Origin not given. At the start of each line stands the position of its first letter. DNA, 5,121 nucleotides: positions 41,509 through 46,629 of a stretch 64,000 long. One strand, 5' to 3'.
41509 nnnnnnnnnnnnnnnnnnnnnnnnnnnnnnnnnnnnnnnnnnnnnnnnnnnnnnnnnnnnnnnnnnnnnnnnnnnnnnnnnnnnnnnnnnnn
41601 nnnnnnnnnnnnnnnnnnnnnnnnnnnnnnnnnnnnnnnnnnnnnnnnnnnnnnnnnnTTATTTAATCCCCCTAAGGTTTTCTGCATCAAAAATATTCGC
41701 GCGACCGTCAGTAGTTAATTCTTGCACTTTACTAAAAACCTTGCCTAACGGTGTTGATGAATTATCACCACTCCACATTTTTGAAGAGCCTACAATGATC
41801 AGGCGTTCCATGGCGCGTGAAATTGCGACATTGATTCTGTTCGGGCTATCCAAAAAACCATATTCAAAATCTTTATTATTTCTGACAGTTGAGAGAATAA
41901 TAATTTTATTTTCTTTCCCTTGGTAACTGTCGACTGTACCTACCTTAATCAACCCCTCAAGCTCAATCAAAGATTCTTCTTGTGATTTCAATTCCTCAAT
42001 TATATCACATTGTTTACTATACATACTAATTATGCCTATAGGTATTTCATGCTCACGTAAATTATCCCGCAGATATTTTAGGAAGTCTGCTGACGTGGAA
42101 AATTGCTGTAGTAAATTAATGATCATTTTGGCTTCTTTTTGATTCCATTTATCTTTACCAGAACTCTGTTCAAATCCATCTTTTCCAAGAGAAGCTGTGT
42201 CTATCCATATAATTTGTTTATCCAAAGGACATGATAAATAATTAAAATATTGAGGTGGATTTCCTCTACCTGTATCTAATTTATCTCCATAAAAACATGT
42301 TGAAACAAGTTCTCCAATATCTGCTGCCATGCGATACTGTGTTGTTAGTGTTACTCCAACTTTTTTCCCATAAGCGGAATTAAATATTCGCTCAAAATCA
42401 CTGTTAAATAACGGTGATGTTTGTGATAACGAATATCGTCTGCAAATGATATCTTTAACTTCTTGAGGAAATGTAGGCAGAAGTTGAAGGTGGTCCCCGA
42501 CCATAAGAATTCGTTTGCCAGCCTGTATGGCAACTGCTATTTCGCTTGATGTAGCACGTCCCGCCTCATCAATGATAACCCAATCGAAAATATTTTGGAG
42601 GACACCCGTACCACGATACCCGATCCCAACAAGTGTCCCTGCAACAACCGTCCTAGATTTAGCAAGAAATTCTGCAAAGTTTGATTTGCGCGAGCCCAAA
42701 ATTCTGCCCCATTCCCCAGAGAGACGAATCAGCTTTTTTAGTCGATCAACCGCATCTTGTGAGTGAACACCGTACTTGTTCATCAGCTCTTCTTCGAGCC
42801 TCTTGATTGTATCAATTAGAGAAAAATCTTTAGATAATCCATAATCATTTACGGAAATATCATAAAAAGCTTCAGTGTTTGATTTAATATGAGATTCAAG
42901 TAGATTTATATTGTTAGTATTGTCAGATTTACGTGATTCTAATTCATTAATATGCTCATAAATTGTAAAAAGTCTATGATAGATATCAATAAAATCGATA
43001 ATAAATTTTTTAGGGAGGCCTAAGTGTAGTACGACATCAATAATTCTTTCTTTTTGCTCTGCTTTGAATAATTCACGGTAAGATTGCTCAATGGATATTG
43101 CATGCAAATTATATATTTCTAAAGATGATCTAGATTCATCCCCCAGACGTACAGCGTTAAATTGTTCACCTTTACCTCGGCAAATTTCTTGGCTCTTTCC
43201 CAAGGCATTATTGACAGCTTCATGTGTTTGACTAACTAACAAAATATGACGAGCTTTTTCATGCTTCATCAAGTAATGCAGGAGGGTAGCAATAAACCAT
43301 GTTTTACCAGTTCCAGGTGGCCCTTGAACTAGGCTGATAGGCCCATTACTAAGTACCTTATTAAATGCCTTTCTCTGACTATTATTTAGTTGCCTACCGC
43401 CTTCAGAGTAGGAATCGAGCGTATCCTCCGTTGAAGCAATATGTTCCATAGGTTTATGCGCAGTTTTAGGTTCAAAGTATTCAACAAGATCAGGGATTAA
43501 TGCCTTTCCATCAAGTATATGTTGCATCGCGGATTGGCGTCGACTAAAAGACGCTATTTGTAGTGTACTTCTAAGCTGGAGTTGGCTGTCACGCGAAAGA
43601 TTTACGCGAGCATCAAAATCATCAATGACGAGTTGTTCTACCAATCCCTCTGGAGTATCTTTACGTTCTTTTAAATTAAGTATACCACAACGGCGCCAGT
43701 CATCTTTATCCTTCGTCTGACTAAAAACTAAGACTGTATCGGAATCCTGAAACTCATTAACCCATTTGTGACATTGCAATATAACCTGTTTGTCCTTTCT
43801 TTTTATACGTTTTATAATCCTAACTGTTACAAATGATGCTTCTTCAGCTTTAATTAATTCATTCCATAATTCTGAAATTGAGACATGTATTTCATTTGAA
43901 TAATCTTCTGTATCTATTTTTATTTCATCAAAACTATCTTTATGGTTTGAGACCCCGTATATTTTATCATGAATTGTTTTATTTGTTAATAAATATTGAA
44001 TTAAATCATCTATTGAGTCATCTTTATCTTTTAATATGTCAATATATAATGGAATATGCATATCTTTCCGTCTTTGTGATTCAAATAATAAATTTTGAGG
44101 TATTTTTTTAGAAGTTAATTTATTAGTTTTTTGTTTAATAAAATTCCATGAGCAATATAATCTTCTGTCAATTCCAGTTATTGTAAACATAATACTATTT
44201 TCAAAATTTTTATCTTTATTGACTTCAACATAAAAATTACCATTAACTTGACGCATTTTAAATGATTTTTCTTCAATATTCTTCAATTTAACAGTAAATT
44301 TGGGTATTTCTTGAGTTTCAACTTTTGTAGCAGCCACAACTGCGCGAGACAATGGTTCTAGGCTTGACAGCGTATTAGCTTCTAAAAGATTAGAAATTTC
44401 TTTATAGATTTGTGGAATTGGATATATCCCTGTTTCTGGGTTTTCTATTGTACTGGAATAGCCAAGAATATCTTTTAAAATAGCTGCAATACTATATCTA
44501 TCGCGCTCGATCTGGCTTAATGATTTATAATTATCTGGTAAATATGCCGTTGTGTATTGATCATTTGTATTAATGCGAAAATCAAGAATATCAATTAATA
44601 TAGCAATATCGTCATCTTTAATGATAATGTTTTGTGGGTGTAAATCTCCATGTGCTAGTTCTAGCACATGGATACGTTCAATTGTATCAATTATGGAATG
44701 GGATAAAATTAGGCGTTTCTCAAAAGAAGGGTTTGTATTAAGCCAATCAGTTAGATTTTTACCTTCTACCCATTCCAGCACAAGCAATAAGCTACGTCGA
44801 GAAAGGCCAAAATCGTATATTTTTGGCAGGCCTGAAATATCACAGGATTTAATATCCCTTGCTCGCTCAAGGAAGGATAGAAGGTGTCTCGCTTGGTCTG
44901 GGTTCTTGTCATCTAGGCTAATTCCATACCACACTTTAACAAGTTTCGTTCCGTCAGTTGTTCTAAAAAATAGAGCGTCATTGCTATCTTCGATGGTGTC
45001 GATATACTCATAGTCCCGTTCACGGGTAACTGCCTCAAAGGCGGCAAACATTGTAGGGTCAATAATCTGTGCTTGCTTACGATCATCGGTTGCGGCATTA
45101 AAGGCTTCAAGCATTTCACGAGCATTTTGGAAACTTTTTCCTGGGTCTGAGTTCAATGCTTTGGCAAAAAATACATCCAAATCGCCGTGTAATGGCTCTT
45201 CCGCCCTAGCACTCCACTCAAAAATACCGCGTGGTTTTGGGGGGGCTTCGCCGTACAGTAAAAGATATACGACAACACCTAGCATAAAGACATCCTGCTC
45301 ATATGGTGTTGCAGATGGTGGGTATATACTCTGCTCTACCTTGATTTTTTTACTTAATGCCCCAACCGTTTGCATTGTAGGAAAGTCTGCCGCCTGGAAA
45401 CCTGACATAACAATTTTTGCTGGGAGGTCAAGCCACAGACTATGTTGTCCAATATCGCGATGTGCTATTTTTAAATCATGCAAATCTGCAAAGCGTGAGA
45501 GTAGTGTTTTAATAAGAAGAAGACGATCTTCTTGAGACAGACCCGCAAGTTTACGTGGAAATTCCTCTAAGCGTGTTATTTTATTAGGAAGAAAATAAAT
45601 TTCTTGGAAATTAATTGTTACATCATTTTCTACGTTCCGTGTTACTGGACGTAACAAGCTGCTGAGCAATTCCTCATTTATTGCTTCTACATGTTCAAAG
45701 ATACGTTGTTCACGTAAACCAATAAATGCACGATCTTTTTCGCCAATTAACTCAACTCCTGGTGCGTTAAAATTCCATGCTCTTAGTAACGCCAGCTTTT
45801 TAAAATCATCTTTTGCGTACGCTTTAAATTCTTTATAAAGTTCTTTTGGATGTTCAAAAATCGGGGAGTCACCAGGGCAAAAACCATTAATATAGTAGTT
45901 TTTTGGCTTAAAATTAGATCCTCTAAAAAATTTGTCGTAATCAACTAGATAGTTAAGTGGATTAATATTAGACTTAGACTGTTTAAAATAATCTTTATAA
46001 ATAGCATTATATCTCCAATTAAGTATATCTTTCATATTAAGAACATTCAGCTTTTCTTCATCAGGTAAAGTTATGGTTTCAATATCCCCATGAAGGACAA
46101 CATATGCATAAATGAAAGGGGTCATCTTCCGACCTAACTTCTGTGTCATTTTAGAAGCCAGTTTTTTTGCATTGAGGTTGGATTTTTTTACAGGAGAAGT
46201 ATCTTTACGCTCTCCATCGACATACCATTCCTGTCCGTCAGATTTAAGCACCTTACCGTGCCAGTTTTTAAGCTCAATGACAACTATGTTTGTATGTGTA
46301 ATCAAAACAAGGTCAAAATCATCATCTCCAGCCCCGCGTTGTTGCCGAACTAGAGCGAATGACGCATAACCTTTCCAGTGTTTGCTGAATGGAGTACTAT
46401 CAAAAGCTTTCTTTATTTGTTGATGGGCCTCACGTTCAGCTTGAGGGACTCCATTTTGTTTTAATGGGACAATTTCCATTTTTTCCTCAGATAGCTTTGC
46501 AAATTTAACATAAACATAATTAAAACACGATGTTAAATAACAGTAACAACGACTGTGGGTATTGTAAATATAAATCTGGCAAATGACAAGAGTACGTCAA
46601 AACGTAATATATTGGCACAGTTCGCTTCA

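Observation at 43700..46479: PglW-like NERD-pseudokinase-kinase front end on an Upf1-like helicase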

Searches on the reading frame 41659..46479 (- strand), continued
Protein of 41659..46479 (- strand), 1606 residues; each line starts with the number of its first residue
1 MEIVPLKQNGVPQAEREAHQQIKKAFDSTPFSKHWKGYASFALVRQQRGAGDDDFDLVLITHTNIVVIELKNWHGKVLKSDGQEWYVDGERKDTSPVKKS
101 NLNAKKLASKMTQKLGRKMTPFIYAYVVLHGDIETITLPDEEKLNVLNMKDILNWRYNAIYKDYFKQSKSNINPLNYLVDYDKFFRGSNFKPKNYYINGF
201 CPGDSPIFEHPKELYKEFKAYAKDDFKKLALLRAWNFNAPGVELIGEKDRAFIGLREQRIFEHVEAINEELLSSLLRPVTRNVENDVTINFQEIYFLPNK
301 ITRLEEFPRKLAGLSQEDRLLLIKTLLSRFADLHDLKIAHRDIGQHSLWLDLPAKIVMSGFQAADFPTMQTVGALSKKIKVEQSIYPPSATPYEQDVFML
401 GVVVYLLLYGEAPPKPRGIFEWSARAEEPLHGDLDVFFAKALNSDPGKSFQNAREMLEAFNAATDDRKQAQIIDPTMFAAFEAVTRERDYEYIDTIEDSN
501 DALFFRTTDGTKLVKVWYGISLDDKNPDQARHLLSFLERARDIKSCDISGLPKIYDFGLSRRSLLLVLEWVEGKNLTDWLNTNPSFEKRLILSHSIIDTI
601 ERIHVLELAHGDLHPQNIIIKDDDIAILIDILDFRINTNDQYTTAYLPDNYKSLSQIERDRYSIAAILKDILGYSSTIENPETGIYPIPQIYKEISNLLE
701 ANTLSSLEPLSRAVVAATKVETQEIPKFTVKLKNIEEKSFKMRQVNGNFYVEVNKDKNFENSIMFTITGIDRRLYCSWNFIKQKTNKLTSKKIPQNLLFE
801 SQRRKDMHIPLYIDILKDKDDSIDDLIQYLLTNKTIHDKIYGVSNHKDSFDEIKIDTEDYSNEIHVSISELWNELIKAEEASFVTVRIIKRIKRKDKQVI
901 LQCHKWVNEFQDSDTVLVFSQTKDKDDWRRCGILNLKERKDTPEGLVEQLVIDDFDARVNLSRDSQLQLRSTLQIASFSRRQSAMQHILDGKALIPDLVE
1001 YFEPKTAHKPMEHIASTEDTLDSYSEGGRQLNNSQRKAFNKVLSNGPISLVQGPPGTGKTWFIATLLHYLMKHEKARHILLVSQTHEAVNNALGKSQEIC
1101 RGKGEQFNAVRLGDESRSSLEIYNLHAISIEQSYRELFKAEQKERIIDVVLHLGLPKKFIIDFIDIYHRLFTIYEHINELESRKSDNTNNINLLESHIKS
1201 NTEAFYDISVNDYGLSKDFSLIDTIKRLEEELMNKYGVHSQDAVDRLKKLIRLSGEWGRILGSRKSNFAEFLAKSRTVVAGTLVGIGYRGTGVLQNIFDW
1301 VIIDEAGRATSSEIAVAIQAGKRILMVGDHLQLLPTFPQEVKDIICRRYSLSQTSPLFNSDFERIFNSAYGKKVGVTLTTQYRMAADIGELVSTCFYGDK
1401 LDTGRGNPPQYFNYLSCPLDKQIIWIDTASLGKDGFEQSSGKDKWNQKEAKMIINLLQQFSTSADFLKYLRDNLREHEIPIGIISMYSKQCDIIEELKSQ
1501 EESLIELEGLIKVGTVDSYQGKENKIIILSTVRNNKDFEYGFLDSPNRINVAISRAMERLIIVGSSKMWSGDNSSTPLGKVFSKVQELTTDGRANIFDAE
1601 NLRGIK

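Call 78: search_protein_families(library=pfam, proteins=[L012:6135-7988:+, L013:6102-7634:+, L014:6119-7528:+, L015:5489-6958:+, L015:2170-5499:+, L012:2731-6138:+], max_evalue=0.01)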
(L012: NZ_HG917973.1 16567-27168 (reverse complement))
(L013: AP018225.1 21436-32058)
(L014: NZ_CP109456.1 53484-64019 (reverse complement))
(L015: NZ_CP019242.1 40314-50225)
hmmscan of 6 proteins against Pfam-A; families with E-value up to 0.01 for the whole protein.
L012:6135-7988:+ (617 aa): 2 families
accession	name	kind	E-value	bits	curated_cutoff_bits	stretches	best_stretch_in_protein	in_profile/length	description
PF00575.29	S1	-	2.8e-14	53.7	22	1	531-602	2-74/74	S1 RNA binding domain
PF23459.1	S1_RRP5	-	0.00034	21.6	27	1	534-598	4-69/72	RRP5 S1 domain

L013:6102-7634:+ (510 aa): 5 families
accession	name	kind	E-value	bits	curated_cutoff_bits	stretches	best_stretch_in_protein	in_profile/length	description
PF13091.12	PLDc_2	-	7.4e-06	26.3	27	1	370-472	2-100/132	PLD-like domain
PF25802.1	WWC1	-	0.0002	21.7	27.8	1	288-353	67-133/135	WWC1-like, helical hairpin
PF04012.17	PspA_IM30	-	0.0069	16.5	33.9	1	274-351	84-158/220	PspA/IM30 family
PF19962.4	EAD9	-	0.0079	16.4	25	1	302-351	13-62/62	Effector-associated domain 9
PF16034.10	JAKMIP_CC3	-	0.0097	16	30.2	0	278-354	95-171/200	JAKMIP CC3 domain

L014:6119-7528:+ (469 aa): 1 family
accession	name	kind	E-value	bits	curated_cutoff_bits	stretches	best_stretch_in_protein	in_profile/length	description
PF13091.12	PLDc_2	-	2.1e-05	24.8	27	1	327-424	3-100/132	PLD-like domain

L015:5489-6958:+ (489 aa): 0 families

L015:2170-5499:+ (1109 aa): 11 families
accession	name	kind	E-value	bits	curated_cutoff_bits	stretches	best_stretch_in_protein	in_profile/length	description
PF13087.12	AAA_12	-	2.7e-38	132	27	1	840-1079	1-194/195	AAA domain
PF13086.12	AAA_11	-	6.2e-32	111.8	27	1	419-818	4-254/257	AAA domain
PF13604.12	AAA_30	-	2.1e-10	41.1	27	2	419-481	4-61/191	AAA domain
PF13245.12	AAA_19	-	5.4e-09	36.8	25.1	1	424-481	4-56/134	AAA domain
PF01443.25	Viral_helicase1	-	9e-05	22.8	21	0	776-821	58-104/228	Viral superfamily 1 RNA helicase core domain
PF13191.12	AAA_16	-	0.00053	21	32.6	1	425-476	16-75/167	AAA ATPase domain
PF01078.27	Mg_chelatase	-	0.00095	19.1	20.3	1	419-480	9-70/207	Magnesium chelatase, subunit ChlI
PF13538.12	UvrD_C_2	-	0.0028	17.9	27.4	0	1009-1026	3-20/52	UvrD-like helicase C-terminal domain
PF13401.12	AAA_22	-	0.0036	18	27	0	431-463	4-33/130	AAA domain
PF00580.27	UvrD-helicase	-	0.0043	17.2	23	0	434-488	15-67/271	UvrD/REP helicase N-terminal domain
PF12775.13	AAA_7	-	0.0089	16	25.8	0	417-461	18-63/181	P-loop containing dynein motor region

L012:2731-6138:+ (1135 aa): 12 families
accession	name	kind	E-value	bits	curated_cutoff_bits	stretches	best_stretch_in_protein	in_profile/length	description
PF13086.12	AAA_11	-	4e-40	138.6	27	1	567-880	2-254/257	AAA domain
PF13087.12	AAA_12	-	2.3e-38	132.2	27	1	902-1107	1-194/195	AAA domain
PF00069.31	Pkinase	-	2.4e-18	66.9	31.7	1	18-243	10-252/263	Protein kinase domain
PF07714.23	PK_Tyr_Ser-Thr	-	2.2e-11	44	23.1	1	18-211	10-208/258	Protein tyrosine and serine/threonine kinase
PF13245.12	AAA_19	-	1.7e-10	41.6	25.1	1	581-879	10-132/134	AAA domain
PF13604.12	AAA_30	-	7e-09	36.1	27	1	567-620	2-54/191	AAA domain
PF01443.25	Viral_helicase1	-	1.1e-07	32.3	21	0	829-877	49-98/228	Viral superfamily 1 RNA helicase core domain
PF13481.12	AAA_25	-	0.0008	19.5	27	0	578-612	29-63/195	AAA domain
PF09848.15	SLFN-g3_helicase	-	0.0012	18.6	24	0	584-621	3-42/354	Schlafen group 3, DNA/RNA helicase domain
PF13191.12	AAA_16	-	0.003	18.5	32.6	1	578-710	20-132/167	AAA ATPase domain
PF04851.21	ResIII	-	0.0068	16.8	22.5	0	585-620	26-61/164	Type III restriction enzyme, res subunit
PF00580.27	UvrD-helicase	-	0.007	16.5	23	0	574-783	8-200/271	UvrD/REP helicase N-terminal domain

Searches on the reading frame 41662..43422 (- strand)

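Call 85: search_protein_families(library=padloc, proteins=[window:41662-43422:-], max_evalue=0.001)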
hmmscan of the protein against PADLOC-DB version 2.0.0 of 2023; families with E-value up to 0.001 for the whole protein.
window:41662-43422:- (587 aa): 12 families
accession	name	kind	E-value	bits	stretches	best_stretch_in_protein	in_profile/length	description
PDLC03921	MkoA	-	1.7e-229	763.2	1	2-585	1017-1605/1607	-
PDLC03920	MkoA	-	8.5e-114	380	1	7-574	611-1104/1112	-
PDLC03924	MkoC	-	9.4e-41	137.9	2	274-562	666-959/1136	-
PDLC05009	PDC-S37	-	9.2e-10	34.9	1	15-66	297-345/1550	-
PDLC04140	mad8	-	6.2e-08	30.5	1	23-301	23-216/314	mads_8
PDLC02895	DpdJ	-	8.6e-08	27.5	1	492-549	396-456/2112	DpdJ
PDLC05035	PDC-S53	-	5.1e-07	26.1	1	14-72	497-551/900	-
PDLC03802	RTasHel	-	9.5e-07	26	1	11-81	5-73/675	DRT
PDLC02350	AbiO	-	3.5e-06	24.1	1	11-69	178-234/468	AbiO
PDLC01734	typeIV_RecD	-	6.3e-06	22.7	1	6-66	334-391/763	RecD_0_IVD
PDLC05065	PDC-S68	-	1.5e-05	21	0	275-316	700-744/1221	-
PDLC00138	GajB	-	6.4e-05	19.8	0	12-79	5-72/581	UrvD helicase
